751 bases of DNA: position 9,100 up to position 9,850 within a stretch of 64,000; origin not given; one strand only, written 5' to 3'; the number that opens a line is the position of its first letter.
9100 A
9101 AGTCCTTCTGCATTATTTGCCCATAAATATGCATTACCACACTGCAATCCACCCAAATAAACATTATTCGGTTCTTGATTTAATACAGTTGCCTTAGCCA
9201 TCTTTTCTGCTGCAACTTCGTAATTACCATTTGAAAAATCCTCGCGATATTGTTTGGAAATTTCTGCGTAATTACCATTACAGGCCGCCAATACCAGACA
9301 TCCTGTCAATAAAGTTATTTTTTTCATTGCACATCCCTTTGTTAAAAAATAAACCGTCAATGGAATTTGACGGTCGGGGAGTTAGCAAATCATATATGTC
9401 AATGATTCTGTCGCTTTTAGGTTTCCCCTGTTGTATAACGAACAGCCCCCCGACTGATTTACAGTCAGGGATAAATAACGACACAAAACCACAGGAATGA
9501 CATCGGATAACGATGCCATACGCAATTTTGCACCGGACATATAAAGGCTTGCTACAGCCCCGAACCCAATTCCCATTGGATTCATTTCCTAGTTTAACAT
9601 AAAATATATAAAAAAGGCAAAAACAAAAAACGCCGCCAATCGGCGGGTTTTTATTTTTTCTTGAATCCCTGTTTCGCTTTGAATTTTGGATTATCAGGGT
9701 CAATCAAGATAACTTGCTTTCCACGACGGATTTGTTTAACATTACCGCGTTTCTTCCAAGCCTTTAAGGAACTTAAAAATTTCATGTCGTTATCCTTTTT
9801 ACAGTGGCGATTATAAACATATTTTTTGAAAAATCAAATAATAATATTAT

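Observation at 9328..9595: Structured leader copy 2 precedes the four-gene lipoprotein operon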

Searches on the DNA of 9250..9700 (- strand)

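Call 11: search_rna_families(source=window, start=9250, end=9700, threshold=evalue, max_evalue=10, show_alignments=3)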
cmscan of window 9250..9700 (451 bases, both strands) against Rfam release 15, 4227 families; matches with E-value up to 10: 19.
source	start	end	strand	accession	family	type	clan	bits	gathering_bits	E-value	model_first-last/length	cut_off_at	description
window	9364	9455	-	RF02221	sRNA-Xcc1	Gene; sRNA;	-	36.4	53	7.8e-05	1-87/87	no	sRNA-Xcc1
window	9619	9685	-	RF02064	STnc370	Gene; sRNA;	-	21.6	54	2.3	1-71/71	no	Enterobacterial sRNA STnc370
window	9609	9688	-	RF01770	rimP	Cis-reg; leader;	-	21.1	47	0.45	1-102/102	no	Gammaprotebacteria rimP leader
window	9589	9660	+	RF02074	STnc240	Gene; sRNA;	-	20.4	55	1.6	1-77/77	no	Enterobacterial sRNA STnc240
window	9562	9653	+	RF02747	FtrA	Gene; sRNA;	-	20.4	134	1.6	1-111/111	no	Francisella sRNA A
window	9596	9662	+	RF01770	rimP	Cis-reg; leader;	-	17.5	47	2.6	1-102/102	no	Gammaprotebacteria rimP leader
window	9580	9659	+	RF01772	rnk_pseudo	Cis-reg; leader;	-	17.1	55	2.1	1-108/108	no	Pseudomonas rnk leader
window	9617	9699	-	RF02074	STnc240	Gene; sRNA;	-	17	55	8.5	1-77/77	no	Enterobacterial sRNA STnc240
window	9619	9699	-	RF01772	rnk_pseudo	Cis-reg; leader;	-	16.4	55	3.1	1-108/108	no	Pseudomonas rnk leader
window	9622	9700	-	RF01859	Phe_leader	Cis-reg; leader;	-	15.4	55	6.9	43-125/125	5'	Phenylalanine leader peptide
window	9564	9659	+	RF01769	greA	Cis-reg; leader;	-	14.9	60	3.5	1-124/124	no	Enterobacteria greA leader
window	9598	9657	+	RF01859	Phe_leader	Cis-reg; leader;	-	14.8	55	9.5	1-125/125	no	Phenylalanine leader peptide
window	9627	9696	-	RF01393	isrJ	Gene; sRNA;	-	14.7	37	3.9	1-75/75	no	isrJ Hfq binding RNA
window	9483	9529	-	RF04042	mir-7961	Gene; miRNA;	-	14.4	90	7.8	1-56/56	no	mir-7961 microRNA precursor family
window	9571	9656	+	RF00513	Trp_leader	Cis-reg; leader;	-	13.7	41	6.3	1-100/100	no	Tryptophan operon leader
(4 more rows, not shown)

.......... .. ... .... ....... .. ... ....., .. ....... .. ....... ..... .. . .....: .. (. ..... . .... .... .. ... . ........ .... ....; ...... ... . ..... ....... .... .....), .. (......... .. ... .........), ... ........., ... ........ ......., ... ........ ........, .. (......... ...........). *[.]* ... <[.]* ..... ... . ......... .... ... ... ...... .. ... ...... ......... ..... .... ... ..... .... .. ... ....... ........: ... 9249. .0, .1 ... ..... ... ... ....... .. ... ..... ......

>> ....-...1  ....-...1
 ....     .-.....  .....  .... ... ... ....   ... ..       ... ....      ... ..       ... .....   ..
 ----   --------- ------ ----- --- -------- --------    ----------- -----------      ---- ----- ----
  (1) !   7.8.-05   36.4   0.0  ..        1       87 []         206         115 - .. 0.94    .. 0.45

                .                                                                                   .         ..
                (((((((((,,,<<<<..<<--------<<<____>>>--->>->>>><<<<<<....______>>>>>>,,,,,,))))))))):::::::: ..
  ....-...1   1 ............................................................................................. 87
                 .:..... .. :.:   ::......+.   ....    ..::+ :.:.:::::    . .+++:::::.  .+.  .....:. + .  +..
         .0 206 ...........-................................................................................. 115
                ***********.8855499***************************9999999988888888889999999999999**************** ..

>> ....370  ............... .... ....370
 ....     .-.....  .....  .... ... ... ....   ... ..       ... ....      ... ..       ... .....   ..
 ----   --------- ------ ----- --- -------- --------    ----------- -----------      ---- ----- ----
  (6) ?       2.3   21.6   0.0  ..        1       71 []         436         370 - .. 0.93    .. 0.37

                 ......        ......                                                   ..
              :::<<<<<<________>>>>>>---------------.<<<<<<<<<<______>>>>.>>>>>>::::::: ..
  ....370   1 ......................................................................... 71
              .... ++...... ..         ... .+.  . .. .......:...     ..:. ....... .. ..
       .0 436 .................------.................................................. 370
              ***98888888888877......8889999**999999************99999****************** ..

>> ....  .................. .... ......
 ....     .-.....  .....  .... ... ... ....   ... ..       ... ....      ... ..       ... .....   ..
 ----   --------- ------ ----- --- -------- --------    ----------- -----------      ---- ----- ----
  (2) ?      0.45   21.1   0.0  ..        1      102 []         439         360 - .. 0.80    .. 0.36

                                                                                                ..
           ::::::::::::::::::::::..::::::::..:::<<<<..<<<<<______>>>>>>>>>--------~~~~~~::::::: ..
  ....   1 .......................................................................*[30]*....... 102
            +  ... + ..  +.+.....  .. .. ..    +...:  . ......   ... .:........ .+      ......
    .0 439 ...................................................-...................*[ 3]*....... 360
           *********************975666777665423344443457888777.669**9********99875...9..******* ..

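Call 33: build_rna_model(alignment_id=A4, structure=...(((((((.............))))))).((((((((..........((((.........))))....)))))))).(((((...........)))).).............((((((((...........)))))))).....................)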
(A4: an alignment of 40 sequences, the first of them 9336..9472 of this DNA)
Model R1 built from alignment A4 (40 sequences, 162 columns); structure: as given.
model positions 134; base pairs 30; branch points 3; effective number of sequences 2.5; information 0.59 bits per position. Calibrated on 0.2 Mb of random sequence (short: E-values are rough).
structure used (alignment columns):
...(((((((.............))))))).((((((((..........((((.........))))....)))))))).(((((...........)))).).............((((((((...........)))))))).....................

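Call 34: search_with_rna_model(model_id=R1, source=window, filters=off, max_evalue=1, show_alignments=4)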
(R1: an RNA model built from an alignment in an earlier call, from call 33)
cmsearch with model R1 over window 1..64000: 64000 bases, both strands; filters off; matches with E-value up to 1: 15.
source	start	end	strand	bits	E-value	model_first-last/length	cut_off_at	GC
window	9336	9471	-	121.7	8.6e-30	1-134/134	no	0.42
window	16502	16636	-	109.2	1.4e-26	1-134/134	no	0.41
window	1246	1381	-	92.5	2.9e-22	1-134/134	no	0.46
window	43592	43709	-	36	1.1e-07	1-134/134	no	0.38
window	48146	48256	+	34.7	2.4e-07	1-134/134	no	0.45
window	5835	5933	+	19.3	0.0021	1-134/134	no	0.3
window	16804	16895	+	18.4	0.0038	1-134/134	no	0.52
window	32764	32892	+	17.6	0.0062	1-134/134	no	0.29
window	61614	61709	+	15.2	0.024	1-134/134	no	0.4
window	15793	15926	+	12.9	0.096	1-134/134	no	0.36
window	16718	16823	-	10.7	0.36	1-134/134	no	0.32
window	29452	29539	+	10.4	0.43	1-134/134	no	0.36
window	5819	5910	-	10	0.54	1-134/134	no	0.29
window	48839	48933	-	9.8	0.61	1-134/134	no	0.42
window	6939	7059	-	9.4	0.79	1-134/134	no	0.27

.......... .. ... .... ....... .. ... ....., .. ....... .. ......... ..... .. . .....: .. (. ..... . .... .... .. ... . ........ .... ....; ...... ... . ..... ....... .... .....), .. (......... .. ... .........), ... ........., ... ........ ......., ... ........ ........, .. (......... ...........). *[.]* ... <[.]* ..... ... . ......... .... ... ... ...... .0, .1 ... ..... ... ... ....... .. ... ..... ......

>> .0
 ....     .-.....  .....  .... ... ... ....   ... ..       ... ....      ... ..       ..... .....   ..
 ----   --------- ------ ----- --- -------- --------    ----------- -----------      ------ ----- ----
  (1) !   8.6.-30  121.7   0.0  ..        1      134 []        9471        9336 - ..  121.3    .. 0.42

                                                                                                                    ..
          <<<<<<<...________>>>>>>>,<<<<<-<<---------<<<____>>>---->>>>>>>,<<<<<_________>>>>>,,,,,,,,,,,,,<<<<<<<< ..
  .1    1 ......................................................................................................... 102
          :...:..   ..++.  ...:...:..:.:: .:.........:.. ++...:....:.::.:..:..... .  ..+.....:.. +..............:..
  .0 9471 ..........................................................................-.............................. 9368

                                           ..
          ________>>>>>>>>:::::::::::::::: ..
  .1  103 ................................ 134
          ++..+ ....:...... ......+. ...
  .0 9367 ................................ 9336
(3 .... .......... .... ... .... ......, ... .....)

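Call 36: search_with_rna_model(model_id=R1, sources=[window, L001, L002, L003, L004, L005, L006, L007, L008, L009, L010, L011, L012, L013, L014, L016, L017, L018, L019, L020, L021, L022, L023, L024, L025, L026, L027, L028, L029, L030, L032, L033, L034, L035, L036, L037, L038, L039, L041, L042, L043, L044, L045, L046, L047, L048, L049, L050, L051, L052, L053, L054, L055, L056, L057, L058, L059, L060, L061, L062, L063, L064, L065, L066, L067, L068, L069, L070, L071, L072, L073, L074, L075, L076, L077, L078, L079, L080, L081, L082, L083, L084, L085, L086, L087, L088, L089, L090, L091, L092, L093, L095, L096, L097, L098, L099, L100, L101], max_evalue=0.001, make_alignment=true)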
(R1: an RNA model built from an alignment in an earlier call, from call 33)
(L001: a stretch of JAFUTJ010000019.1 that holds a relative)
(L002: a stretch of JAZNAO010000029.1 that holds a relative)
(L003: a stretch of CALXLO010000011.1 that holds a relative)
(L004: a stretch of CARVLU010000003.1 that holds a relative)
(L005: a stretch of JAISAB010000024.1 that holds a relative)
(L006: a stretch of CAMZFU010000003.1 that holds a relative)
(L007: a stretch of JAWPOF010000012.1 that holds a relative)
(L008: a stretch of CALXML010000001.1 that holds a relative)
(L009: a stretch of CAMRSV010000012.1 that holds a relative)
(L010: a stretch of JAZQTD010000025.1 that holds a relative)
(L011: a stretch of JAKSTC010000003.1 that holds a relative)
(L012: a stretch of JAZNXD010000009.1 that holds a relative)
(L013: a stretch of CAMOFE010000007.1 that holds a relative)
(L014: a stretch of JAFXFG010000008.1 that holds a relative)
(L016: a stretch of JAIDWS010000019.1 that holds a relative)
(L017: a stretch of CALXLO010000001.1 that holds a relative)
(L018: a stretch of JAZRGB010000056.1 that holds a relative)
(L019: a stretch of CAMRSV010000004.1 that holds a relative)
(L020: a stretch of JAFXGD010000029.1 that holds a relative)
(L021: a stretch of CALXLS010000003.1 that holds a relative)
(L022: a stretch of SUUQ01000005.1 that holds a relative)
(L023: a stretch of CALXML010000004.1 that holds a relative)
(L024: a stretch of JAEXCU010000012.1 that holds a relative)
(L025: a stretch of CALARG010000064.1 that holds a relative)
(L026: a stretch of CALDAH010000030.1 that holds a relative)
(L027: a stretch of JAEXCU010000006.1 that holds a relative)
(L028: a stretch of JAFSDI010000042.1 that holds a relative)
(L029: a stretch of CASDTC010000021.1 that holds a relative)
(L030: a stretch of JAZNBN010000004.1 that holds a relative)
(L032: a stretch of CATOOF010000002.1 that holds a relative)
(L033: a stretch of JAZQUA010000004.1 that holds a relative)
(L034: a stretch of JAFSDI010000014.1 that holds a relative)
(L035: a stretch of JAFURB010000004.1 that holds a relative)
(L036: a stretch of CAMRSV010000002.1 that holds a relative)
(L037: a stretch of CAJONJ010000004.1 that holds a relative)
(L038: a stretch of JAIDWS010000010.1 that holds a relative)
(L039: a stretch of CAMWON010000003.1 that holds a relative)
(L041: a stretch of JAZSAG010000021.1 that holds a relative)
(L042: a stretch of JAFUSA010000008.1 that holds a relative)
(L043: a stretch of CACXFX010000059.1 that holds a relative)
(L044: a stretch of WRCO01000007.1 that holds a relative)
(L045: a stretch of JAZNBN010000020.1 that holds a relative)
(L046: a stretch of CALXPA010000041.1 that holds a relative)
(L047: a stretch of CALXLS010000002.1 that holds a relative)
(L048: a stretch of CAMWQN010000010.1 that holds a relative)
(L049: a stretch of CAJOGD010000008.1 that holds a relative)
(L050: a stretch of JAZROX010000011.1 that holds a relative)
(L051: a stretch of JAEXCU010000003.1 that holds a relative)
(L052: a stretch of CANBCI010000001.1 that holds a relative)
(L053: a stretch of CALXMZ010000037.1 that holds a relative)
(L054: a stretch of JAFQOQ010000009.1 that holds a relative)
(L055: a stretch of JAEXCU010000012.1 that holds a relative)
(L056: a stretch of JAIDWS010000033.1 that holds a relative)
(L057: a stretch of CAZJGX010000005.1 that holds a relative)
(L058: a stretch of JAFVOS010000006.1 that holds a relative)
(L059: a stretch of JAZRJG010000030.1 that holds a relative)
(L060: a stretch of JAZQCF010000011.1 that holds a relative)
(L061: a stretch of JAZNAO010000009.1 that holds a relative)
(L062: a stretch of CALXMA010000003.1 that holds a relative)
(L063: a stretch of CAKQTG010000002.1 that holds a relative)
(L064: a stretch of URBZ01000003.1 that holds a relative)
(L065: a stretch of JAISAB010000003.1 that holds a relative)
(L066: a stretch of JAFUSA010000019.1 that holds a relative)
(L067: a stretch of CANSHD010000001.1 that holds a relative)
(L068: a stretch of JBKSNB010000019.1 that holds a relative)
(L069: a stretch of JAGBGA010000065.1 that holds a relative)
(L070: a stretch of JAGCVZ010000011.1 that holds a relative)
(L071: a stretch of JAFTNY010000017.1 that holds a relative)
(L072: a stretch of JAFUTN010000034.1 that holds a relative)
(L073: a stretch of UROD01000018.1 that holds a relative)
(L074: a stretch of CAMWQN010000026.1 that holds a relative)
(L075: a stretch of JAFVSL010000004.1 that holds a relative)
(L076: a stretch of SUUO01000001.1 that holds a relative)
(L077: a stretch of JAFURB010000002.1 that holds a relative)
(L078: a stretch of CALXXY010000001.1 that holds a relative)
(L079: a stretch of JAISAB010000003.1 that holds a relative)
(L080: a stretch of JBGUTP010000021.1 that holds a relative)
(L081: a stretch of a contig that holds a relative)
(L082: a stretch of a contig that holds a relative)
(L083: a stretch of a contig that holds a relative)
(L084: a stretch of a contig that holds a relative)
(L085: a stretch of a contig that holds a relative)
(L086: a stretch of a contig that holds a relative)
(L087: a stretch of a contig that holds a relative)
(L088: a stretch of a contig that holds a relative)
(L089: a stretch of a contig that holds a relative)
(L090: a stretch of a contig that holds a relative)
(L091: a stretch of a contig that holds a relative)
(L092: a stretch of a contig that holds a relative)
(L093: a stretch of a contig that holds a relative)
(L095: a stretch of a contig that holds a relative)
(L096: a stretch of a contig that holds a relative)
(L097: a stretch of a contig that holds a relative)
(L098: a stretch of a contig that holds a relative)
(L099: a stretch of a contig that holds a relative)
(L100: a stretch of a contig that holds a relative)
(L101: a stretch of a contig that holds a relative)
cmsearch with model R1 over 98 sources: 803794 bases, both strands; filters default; matches with E-value up to 0.001: 118.
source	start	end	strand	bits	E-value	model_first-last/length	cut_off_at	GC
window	9336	9471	-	121.7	1.1e-28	1-134/134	no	0.42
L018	2512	2644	+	118.9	5.6e-28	1-134/134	no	0.42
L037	1017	1151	-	117.4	1.3e-27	1-134/134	no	0.39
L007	77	207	-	116.8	1.9e-27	1-134/134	no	0.44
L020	1629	1758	+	114.2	9.2e-27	1-134/134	no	0.43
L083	1557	1689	+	114.1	9.9e-27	1-134/134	no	0.42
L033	1318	1447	+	113.8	1.2e-26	1-134/134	no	0.43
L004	3302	3434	-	113.1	1.8e-26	1-134/134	no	0.49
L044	321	448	-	112.8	2.1e-26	1-134/134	no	0.51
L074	595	725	+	112.6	2.3e-26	1-134/134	no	0.45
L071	1076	1208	-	112.2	3.1e-26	1-134/134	no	0.41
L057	954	1087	+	111.8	3.7e-26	1-134/134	no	0.46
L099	876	1017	-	111.3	5e-26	1-134/134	no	0.46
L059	1587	1717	+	110.9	6.6e-26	1-134/134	no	0.43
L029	1683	1813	-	110.8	7e-26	1-134/134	no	0.46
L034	1365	1501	+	110.3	9.2e-26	1-134/134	no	0.46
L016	3610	3747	+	110.2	9.9e-26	1-134/134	no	0.46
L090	655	787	+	110.1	1.1e-25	1-134/134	no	0.44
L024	3218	3352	-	109.8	1.3e-25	1-134/134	no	0.44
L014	3519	3653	-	109.7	1.3e-25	1-134/134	no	0.44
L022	7336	7468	-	109.5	1.5e-25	1-134/134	no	0.43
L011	6224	6357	-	108.9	2.2e-25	1-134/134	no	0.46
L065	3255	3386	-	108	3.5e-25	1-134/134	no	0.49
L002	1919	2054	+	108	3.6e-25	1-134/134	no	0.49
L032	3659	3792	+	107.9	4e-25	1-134/134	no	0.49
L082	1691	1820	-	107.8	4.2e-25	1-134/134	no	0.52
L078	3613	3742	+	107.5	5e-25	1-134/134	no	0.43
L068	4883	5017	-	107.2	5.9e-25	1-134/134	no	0.39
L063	4272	4406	-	107.2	6e-25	1-134/134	no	0.5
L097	315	449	-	106.3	1e-24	1-134/134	no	0.41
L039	4994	5125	-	106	1.2e-24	1-134/134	no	0.45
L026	3376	3506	+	105.9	1.2e-24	1-134/134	no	0.48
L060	263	393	+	105.8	1.3e-24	1-134/134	no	0.47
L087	1118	1252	+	105.7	1.4e-24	1-134/134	no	0.49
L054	3189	3321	-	105.7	1.4e-24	1-134/134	no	0.46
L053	6721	6855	-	105.4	1.7e-24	1-134/134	no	0.51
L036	35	163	-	105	2.1e-24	1-134/134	no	0.47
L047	1651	1787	-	104.1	3.7e-24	1-134/134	no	0.41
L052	1280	1412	-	103.7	4.5e-24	1-134/134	no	0.46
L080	1831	1963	-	103.4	5.5e-24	1-134/134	no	0.48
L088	1684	1824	-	102.3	1.1e-23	1-134/134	no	0.51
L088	2698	2837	+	102.2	1.1e-23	1-134/134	no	0.5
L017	7015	7153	+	102.2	1.1e-23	1-134/134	no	0.5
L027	7444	7584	-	101.9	1.3e-23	1-134/134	no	0.48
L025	3312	3464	+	101.7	1.5e-23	1-134/134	no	0.5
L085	959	1096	-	101.5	1.7e-23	1-134/134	no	0.44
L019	7856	7987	-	101.5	1.8e-23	1-134/134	no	0.4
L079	3578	3708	+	101.5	1.8e-23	1-134/134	no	0.49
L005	3552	3683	-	101.1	2.2e-23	1-134/134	no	0.43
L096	2167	2301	+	100.2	3.8e-23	1-134/134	no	0.44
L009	4135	4275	+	99.7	5.1e-23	1-134/134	no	0.44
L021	1534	1677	-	99.5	5.8e-23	1-134/134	no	0.4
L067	580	718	+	99.4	5.9e-23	1-134/134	no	0.46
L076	4202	4334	-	99.4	6.1e-23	1-134/134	no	0.53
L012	3972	4118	-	99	7.4e-23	1-134/134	no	0.52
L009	6760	6900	-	98.9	8e-23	1-134/134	no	0.48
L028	2451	2587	+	98.8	8.7e-23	1-134/134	no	0.45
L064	3486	3612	-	98.3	1.2e-22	1-134/134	no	0.46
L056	7373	7505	+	97.9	1.5e-22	1-134/134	no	0.48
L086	7740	7888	+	97.7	1.7e-22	1-134/134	no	0.53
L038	4548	4677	+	97.2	2.2e-22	1-134/134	no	0.49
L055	1122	1258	-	97.1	2.4e-22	1-134/134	no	0.51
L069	4902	5035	-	96.1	4.2e-22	1-134/134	no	0.47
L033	138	263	-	95.5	6.1e-22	1-134/134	no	0.46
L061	2862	3011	+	95.4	6.6e-22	1-134/134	no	0.49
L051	4099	4230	-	95.1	7.5e-22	1-134/134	no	0.48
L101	115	253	-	94.8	9.3e-22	1-134/134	no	0.46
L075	7877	8000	+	94.8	9.5e-22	1-124/134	3'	0.53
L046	7315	7450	-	94.5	1.1e-21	1-134/134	no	0.48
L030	6506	6641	+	93.2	2.4e-21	1-134/134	no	0.41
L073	3707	3843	-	92.6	3.5e-21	1-134/134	no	0.43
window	1246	1381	-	92.5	3.5e-21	1-134/134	no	0.46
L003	3057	3183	-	92.3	4.2e-21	1-134/134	no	0.46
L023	5581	5709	+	92.2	4.4e-21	1-134/134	no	0.47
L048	136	265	+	92.1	4.6e-21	1-134/134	no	0.42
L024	5534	5673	+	91.3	7.4e-21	1-134/134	no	0.45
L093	6703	6832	-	91.3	7.5e-21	1-134/134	no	0.49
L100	955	1091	+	91.1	8.2e-21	1-134/134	no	0.48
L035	5364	5492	-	91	9e-21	1-134/134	no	0.43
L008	2503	2634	+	90.1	1.5e-20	1-134/134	no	0.45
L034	7623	7760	+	89.5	2.1e-20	1-134/134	no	0.43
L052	2538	2664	-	89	2.9e-20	1-134/134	no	0.43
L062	5091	5223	-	88.9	3e-20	1-134/134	no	0.47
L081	1641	1780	+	88.7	3.5e-20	1-134/134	no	0.46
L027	5756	5883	-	87.3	7.9e-20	1-134/134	no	0.42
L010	5135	5266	-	85.4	2.5e-19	1-134/134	no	0.51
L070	2139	2259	+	83.4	8e-19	1-134/134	no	0.45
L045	1435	1566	+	83.4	8e-19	1-134/134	no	0.4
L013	1023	1174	+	82.9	1.1e-18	1-134/134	no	0.42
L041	2569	2696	+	81.9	2e-18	1-134/134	no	0.43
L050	1801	1930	+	81.4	2.6e-18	1-134/134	no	0.49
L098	1682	1800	+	80.8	3.7e-18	1-134/134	no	0.44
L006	2705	2823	-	80.6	4.3e-18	1-134/134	no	0.45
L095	532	654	+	80.5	4.6e-18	1-134/134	no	0.5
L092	7280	7413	-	77.6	2.6e-17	1-134/134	no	0.42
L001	510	648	-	75.5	9e-17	1-134/134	no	0.47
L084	445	583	-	75.2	1.1e-16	1-134/134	no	0.47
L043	2332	2464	-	74.8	1.3e-16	1-134/134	no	0.48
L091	3175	3313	-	74.4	1.6e-16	1-134/134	no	0.41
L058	237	379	+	73.5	2.9e-16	1-134/134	no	0.44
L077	6894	7036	+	72.8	4.4e-16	1-134/134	no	0.44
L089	6095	6232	-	67.9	8.1e-15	1-134/134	no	0.44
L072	1246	1374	-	63.3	1.2e-13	1-134/134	no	0.46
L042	725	855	+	61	4.8e-13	1-134/134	no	0.44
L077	249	359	+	53.2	5e-11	1-134/134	no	0.36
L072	6648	6791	+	49.6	4.1e-10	1-134/134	no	0.38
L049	4293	4410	+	47.4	1.5e-09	1-134/134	no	0.49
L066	5928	6059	-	46.5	2.6e-09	1-134/134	no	0.44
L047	3117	3235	-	45.3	5.4e-09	1-134/134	no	0.42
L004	1220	1337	-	34.2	3.9e-06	1-134/134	no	0.46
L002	7820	7935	+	32.9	8.4e-06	1-134/134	no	0.42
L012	7439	7546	-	32.7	9.9e-06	1-134/134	no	0.38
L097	429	598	+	27.2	0.00025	1-134/134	no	0.39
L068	4996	5110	+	25.4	0.00073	1-134/134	no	0.43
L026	3244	3396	-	25.3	0.00078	1-134/134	no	0.39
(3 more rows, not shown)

Alignment A5: 118 matches aligned to the model, 313 columns, each read 5' to 3' on its own strand. Consensus structure (alignment columns), stored with it:
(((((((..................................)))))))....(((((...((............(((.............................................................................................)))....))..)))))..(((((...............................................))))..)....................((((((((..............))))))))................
